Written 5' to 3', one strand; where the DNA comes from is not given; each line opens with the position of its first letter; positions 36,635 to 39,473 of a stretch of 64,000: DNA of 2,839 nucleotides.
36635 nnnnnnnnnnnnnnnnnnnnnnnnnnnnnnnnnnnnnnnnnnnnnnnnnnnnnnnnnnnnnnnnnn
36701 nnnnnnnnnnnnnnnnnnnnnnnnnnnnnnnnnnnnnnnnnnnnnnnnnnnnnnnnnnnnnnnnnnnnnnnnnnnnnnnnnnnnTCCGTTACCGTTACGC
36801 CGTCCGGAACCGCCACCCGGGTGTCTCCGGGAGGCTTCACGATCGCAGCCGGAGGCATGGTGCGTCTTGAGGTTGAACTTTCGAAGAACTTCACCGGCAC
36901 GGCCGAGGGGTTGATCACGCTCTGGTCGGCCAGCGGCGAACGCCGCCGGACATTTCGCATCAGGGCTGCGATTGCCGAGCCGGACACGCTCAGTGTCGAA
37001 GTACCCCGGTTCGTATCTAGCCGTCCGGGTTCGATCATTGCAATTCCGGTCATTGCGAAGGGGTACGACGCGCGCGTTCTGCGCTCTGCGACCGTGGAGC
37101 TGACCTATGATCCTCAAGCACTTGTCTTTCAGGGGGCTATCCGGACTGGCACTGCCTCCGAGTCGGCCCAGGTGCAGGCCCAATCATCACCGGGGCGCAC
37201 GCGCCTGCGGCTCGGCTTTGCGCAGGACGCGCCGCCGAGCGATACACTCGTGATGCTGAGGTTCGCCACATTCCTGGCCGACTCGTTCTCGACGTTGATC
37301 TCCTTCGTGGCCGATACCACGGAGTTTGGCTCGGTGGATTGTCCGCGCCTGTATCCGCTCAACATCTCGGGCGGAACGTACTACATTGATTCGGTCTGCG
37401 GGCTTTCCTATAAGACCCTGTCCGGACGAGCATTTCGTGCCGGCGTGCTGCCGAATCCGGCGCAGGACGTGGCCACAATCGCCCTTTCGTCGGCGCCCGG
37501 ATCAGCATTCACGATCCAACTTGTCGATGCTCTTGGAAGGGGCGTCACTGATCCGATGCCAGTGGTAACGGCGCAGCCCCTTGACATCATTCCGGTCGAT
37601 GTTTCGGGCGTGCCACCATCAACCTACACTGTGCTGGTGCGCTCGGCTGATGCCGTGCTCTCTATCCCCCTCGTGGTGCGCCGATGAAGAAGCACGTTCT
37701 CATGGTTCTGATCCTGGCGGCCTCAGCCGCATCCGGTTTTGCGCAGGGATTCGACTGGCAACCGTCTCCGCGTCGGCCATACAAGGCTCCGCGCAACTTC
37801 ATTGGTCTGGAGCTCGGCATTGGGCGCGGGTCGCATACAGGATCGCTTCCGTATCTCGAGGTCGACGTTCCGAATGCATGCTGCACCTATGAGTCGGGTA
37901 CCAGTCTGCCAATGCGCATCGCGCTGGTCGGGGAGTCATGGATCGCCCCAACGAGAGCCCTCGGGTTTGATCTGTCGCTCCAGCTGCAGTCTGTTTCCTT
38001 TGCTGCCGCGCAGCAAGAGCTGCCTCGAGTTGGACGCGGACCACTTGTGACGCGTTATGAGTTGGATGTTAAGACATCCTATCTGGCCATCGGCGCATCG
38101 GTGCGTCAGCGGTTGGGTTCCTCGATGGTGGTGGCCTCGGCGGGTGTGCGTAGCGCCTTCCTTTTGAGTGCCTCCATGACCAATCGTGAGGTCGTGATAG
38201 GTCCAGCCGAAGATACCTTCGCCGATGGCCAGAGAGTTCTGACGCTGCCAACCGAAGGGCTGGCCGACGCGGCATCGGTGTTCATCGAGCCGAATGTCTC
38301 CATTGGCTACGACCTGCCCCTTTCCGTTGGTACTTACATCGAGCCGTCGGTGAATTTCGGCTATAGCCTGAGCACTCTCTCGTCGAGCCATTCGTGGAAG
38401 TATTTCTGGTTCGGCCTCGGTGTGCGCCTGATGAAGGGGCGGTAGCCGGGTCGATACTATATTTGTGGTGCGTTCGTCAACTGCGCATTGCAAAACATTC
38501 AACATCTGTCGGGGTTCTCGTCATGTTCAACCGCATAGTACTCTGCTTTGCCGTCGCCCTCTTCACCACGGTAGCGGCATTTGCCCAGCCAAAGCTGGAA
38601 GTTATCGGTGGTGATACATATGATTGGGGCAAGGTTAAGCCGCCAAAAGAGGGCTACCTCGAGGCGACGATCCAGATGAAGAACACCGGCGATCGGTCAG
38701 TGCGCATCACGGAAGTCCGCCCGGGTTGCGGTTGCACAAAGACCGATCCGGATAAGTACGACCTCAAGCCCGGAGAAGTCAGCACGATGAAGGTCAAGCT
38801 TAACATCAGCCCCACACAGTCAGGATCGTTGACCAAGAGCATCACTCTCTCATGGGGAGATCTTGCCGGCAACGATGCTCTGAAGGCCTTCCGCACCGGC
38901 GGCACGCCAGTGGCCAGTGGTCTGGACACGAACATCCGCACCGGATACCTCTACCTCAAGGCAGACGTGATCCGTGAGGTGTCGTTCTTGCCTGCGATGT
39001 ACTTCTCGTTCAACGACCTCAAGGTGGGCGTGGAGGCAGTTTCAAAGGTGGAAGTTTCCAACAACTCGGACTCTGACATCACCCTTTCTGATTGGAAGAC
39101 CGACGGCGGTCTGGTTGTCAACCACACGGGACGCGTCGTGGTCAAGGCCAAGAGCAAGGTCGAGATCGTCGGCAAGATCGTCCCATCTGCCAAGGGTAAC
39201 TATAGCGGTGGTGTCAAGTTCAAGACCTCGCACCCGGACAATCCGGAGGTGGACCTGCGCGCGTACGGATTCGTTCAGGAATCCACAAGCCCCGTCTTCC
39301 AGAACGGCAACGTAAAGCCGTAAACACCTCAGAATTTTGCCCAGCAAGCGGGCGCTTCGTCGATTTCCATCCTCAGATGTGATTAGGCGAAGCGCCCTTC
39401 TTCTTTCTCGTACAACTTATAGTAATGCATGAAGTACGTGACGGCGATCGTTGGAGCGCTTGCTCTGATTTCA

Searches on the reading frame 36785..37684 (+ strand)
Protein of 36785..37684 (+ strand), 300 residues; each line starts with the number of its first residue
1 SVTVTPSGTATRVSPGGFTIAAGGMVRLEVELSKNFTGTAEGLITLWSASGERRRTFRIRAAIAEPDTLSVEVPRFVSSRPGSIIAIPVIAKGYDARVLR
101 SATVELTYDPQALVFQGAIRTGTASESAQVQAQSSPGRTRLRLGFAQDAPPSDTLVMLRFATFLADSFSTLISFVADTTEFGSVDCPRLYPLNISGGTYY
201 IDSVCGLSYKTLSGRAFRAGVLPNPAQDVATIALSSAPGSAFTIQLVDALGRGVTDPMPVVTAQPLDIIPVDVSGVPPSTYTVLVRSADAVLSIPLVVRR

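Call 62: search_protein_families(library=pfam, alignment_id=A8, max_evalue=0.01)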
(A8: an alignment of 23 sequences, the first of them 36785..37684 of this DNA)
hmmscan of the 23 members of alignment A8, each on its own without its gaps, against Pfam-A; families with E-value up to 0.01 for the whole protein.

A. member 1, window:36785-37684:+ (300 aa): 2 families
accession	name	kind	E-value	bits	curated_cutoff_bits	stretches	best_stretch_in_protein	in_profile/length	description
PF00963.24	Cohesin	-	0.00044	20.9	24.1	1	77-148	8-80/139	Cohesin domain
PF18962.6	Por_Secre_tail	-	0.00045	20.9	27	1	222-288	2-65/75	Secretion system C-terminal sorting domain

B. families by the number of members that match (of 23 scanned): 8 families
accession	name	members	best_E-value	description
PF18962.6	Por_Secre_tail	22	1.4e-12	Secretion system C-terminal sorting domain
PF00963.24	Cohesin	4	8.4e-05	Cohesin domain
PF24507.1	Ig_CFAP65_4th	3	0.00013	CFAP65, fourth Ig-like domain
PF22544.2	HYDIN_VesB_CFA65-like_Ig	2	4.5e-05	HYDIN/CFA65/VesB-like, Ig-like domain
PF22073.2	Cep192_D4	2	0.00011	Cep192 domain 4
PF15780.11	ASH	1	0.0031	Abnormal spindle-like microcephaly-assoc'd, ASPM-SPD-2-Hydin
PF24291.1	Ig_CFAP65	1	0.0032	Cilia- and flagella-associated protein 65-like, Ig-like domain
PF13860.13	FlgD_ig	1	0.0033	FlgD Ig-like domain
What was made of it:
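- On PorP/SprF T9SS membrane protein (PF11751 / TIGR03519): 22 of 23 cargo2 orthologues match Por_Secre_tail (call 62).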

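Call 63: search_solved_structures(query=A8, max_evalue=1, show_alignments=1)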
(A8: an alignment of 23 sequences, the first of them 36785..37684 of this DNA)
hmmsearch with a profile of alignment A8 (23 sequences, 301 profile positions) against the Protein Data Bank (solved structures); distinct sequences matched with E-value up to 1: 25.
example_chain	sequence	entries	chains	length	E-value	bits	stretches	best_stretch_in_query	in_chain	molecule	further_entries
9ijj_4G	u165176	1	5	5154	2.3e-08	36.5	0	9-63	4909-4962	Hydrocephalus-inducing protein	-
2vn5_A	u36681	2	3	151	2.8e-08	36.2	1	60-200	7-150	SCAFFOLDING PROTEIN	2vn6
1g1k_A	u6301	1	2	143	1.7e-07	33.6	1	66-200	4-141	SCAFFOLDING PROTEIN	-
5nrk_A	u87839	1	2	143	2.4e-05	26.6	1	66-195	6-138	Endoglucanase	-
5nrm_A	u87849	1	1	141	2.5e-05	26.5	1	66-195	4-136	Endoglucanase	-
6xi3_AAA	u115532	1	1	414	8.9e-05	24.7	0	230-291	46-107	Large adhesion protein (Lap) involved in biofilm formation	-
8glk_D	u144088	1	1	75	0.00028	23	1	222-299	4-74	Endonuclease I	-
7sqc_F0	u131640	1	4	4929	0.00049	22.2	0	3-39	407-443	Hydin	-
7n6g_1L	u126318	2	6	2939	0.0012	21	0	5-44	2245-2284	FAP47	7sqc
9whd_A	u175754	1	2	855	0.0031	19.6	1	218-296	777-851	GH167 glycoside hydrolase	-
1aoh_A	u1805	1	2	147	0.0057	18.7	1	62-110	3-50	Cellulosomal-scaffolding protein A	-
7n6g_1J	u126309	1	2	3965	0.01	17.9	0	3-39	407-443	HYDIN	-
8glj_D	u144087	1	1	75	0.01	17.9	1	222-298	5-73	Por secretion system C-terminal sorting domain-containing protein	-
3ul4_A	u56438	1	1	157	0.051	15.6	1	60-110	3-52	Cellulosome-anchoring protein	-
5icu_A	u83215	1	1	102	0.14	14.2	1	242-288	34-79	CopC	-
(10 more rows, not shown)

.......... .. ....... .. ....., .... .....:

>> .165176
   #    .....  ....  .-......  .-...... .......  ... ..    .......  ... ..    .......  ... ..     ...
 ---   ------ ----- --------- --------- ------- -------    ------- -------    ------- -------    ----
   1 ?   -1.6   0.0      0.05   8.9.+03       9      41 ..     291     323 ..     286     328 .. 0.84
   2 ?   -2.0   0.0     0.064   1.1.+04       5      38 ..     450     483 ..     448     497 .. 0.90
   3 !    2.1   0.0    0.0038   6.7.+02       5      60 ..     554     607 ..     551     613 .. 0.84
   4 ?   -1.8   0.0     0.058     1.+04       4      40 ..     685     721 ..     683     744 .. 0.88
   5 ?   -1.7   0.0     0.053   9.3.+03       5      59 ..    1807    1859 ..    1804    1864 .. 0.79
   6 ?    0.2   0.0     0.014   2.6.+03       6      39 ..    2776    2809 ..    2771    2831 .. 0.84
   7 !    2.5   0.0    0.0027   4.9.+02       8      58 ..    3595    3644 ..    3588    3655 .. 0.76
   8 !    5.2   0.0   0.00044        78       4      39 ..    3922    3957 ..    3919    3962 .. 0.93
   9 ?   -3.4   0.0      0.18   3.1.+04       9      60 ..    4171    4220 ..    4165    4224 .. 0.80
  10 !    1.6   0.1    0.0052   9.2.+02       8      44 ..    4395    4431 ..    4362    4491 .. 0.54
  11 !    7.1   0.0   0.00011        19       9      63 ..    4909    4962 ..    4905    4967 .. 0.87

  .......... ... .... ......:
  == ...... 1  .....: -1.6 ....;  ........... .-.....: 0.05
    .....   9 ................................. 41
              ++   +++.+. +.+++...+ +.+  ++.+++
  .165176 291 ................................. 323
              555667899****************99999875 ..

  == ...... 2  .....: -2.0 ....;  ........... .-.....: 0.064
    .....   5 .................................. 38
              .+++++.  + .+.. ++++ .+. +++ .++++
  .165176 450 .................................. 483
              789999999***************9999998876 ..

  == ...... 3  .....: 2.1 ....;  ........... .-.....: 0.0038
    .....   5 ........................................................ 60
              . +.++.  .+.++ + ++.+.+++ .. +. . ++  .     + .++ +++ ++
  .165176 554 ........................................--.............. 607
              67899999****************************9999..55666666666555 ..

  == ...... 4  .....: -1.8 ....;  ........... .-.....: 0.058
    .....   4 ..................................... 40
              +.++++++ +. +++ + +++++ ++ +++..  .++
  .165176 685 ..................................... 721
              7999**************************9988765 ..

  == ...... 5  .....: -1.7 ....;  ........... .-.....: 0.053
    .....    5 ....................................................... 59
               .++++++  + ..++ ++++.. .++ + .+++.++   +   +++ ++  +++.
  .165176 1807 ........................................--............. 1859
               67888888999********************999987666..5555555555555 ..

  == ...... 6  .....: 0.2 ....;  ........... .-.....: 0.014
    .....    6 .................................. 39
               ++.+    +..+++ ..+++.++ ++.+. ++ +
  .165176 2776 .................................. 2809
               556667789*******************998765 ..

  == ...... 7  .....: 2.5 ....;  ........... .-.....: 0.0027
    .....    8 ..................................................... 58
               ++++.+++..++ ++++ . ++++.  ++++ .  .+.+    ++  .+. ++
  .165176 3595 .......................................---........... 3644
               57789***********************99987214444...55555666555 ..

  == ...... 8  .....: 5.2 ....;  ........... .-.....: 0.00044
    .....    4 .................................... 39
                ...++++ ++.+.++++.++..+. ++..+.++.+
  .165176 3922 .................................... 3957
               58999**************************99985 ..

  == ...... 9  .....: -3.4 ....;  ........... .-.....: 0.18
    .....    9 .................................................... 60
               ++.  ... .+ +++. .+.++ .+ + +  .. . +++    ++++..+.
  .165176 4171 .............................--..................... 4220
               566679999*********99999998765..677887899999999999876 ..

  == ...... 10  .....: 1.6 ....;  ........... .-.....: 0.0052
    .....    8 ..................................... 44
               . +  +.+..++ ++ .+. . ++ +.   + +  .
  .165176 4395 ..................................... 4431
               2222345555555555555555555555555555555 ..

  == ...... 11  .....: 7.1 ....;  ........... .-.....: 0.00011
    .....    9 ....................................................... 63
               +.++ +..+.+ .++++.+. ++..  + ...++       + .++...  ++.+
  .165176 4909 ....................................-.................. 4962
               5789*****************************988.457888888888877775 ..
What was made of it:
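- On T9SS type A CTD cargo (TIGR04183 / PF18962): Cargo2: PF18962 20.8 bits, below its cutoff, but 22 of 23 orthologues match (best 1.4e-12, call 62), and the profile hits solved CTD structures 8glk_D and 8glj_D (call 63).
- On Cohesin (PF00963): A profile of 23 orthologues hits cohesins 2vn5_A (2.8e-8, chain 7-150 of 151), 1g1k_A (1.7e-7), 5nrk (2.4e-5) and 1aoh (5.7e-3) (call 63).
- Closest known: Cellulosomal cohesin modules. Same: A full-length profile match of the cargo module to cohesin structures (E=2.8e-8 to 5.7e-3, call 63).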

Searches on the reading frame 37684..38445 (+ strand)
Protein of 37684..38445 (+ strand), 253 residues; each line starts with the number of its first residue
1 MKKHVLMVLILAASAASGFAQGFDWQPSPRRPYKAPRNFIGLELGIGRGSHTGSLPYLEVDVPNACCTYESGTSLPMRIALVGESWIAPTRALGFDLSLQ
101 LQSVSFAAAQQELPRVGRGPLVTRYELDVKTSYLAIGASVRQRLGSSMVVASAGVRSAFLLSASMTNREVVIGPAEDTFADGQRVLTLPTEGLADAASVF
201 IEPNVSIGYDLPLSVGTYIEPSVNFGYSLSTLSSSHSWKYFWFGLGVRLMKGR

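Call 7: search_protein_families(library=pfam, proteins=[window:37684-38445:+], max_evalue=0.1)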
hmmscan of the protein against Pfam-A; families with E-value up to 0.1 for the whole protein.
window:37684-38445:+ (253 aa): 0 families

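Call 8: search_protein_families(library=ncbifam, proteins=[window:37684-38445:+], max_evalue=0.1)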
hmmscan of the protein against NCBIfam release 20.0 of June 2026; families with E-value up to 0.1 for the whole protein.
window:37684-38445:+ (253 aa): 1 family
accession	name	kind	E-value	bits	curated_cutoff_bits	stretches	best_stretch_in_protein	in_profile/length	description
NF049866.1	outer_TDE1717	subfamily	0.058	13.3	135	0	204-232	152-180/210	TDE1717 family outer membrane beta-barrel protein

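Call 24: find_homologous_proteins(query=window:37684-38445:+, max_evalue=0.001)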
Query window:37684-38445:+ (253 aa): 15 proteins with E <= 0.001 among 3679 candidates.
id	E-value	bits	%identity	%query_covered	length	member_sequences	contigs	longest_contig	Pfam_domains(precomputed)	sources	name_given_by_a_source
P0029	1.0e-162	557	100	100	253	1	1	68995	-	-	-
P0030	4.1e-114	398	70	98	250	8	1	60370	-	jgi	-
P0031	6.2e-88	312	56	98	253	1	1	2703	-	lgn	-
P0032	6.8e-87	309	57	98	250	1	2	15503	-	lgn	-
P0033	2.5e-86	307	59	92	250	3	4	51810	-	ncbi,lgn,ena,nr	ncbi:MAG TPA: hypothetical protein DCZ59_01750 [Bacteroidetes bacterium]|nr:hypothetical protein [Ba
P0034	4.2e-85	303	56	100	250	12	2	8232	-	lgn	-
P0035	4.2e-83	296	55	100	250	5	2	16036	-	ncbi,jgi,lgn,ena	jgi:hypothetical protein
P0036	2.9e-74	267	50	98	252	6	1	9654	-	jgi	-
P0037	3.7e-73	264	47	100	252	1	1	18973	-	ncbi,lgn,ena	-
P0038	3.3e-71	257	51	98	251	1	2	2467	-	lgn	-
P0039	6.8e-70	253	49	98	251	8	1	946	-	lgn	-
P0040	9.4e-46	174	38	92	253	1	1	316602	-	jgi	-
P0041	3.0e-38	149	35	97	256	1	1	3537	-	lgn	-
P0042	1.6e-36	144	33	98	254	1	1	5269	-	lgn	-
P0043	6.1e-15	73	27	88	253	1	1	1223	-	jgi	jgi:hypothetical protein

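Call 26: find_encoding_contigs(protein=P0040, flank=7000, max_places=2)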
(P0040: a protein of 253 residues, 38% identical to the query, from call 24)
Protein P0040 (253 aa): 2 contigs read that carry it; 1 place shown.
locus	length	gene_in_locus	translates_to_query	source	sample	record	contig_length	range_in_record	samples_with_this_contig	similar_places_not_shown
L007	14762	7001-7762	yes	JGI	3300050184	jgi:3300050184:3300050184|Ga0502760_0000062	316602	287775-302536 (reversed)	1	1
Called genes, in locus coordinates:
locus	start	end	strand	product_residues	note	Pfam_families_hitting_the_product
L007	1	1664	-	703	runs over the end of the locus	PF00515:TPR_1 (faint), PF07719:TPR_2 (faint), PF13181:TPR_8 (faint), PF13374:TPR_10 (faint), PF24885:TPR_NPHP3 (weak), PF13424:TPR_12, PF00512:HisKA, PF02518:HATPase_c, +2 more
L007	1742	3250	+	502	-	PF00361:Proton_antipo_M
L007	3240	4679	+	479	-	PF00361:Proton_antipo_M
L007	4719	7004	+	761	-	PF07610:DUF1573 (faint), PF12371:TMEM131_like_N (faint), PF15780:ASH (faint), PF22067:Cep192_D3 (faint), PF22073:Cep192_D4 (faint), PF22544:HYDIN_VesB_CFA65-like_Ig (weak), PF18962:Por_Secre_tail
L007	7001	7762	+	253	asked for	-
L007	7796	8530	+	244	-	PF21633:MOV-10_Ig-like (faint), PF22544:HYDIN_VesB_CFA65-like_Ig, PF07610:DUF1573, PF15780:ASH (faint)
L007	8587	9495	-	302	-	PF01464:SLT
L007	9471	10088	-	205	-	PF00005:ABC_tran, PF13191:AAA_16, PF13304:AAA_21 (faint)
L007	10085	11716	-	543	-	PF19527:DUF6055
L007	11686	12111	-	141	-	-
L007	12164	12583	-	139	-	PF06902:Fer4_19, PF09360:zf-CDGSH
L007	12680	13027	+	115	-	-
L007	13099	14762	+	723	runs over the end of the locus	PF07715:Plug (weak), PF00593:TonB_dep_Rec_b-barrel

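Call 27: find_encoding_contigs(protein=P0042, flank=7000, max_places=2)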
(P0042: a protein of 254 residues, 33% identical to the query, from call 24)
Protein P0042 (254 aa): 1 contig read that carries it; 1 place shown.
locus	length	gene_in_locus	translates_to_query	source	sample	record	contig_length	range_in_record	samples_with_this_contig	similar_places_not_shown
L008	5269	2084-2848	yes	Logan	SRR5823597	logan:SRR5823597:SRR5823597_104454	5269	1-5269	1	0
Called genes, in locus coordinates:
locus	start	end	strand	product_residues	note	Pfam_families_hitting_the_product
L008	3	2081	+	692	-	?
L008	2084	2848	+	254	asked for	-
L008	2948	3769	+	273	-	PF07610:DUF1573, PF22544:HYDIN_VesB_CFA65-like_Ig (weak), PF07610:DUF1573 (weak)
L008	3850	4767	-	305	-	PF01464:SLT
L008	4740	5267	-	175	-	?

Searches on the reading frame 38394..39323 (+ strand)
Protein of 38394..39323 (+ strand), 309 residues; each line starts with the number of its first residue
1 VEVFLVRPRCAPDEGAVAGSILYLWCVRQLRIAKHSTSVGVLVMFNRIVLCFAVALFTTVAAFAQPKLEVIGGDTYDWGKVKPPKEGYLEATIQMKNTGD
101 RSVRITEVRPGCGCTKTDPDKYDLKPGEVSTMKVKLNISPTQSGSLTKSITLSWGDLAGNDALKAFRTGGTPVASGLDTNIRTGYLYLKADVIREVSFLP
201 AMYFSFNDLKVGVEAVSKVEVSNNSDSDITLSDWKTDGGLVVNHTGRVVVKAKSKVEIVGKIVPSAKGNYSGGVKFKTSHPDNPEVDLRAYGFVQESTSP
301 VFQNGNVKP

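Call 18: search_protein_families(library=pfam, proteins=[window:38394-39323:+], max_evalue=0.01)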
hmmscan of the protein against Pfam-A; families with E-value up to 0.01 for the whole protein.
window:38394-39323:+ (309 aa): 5 families
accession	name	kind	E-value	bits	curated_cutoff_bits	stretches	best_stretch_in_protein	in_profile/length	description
PF07610.17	DUF1573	-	2.6e-16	59.9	26.1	1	74-153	6-82/98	Protein of unknown function (DUF1573)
PF22544.2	HYDIN_VesB_CFA65-like_Ig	-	6.1e-11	42.9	25.5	1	74-160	8-91/100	HYDIN/CFA65/VesB-like, Ig-like domain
PF15780.11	ASH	-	3e-05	24.6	27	0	204-268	14-80/98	Abnormal spindle-like microcephaly-assoc'd, ASPM-SPD-2-Hydin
PF22066.2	Cep192_D8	-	0.0018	18.9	33.5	1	200-286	9-94/101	Cep192 domain 8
PF16392.11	DUF5001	-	0.0028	18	23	0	214-265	11-57/86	Ig-like domain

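Call 99: search_protein_families(library=pfam, proteins=[window:38523-39323:+], max_evalue=0.01)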
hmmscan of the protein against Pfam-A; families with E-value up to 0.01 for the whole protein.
window:38523-39323:+ (266 aa): 5 families
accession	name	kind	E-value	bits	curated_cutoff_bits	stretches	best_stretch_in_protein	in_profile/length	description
PF07610.17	DUF1573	-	1.5e-16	60.6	26.1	1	31-110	6-82/98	Protein of unknown function (DUF1573)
PF22544.2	HYDIN_VesB_CFA65-like_Ig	-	3.6e-11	43.6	25.5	1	31-117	8-91/100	HYDIN/CFA65/VesB-like, Ig-like domain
PF15780.11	ASH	-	1.8e-05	25.2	27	0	161-225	14-80/98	Abnormal spindle-like microcephaly-assoc'd, ASPM-SPD-2-Hydin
PF22066.2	Cep192_D8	-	0.0012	19.5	33.5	1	157-243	9-94/101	Cep192 domain 8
PF16392.11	DUF5001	-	0.0022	18.4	23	0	171-222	11-57/86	Ig-like domain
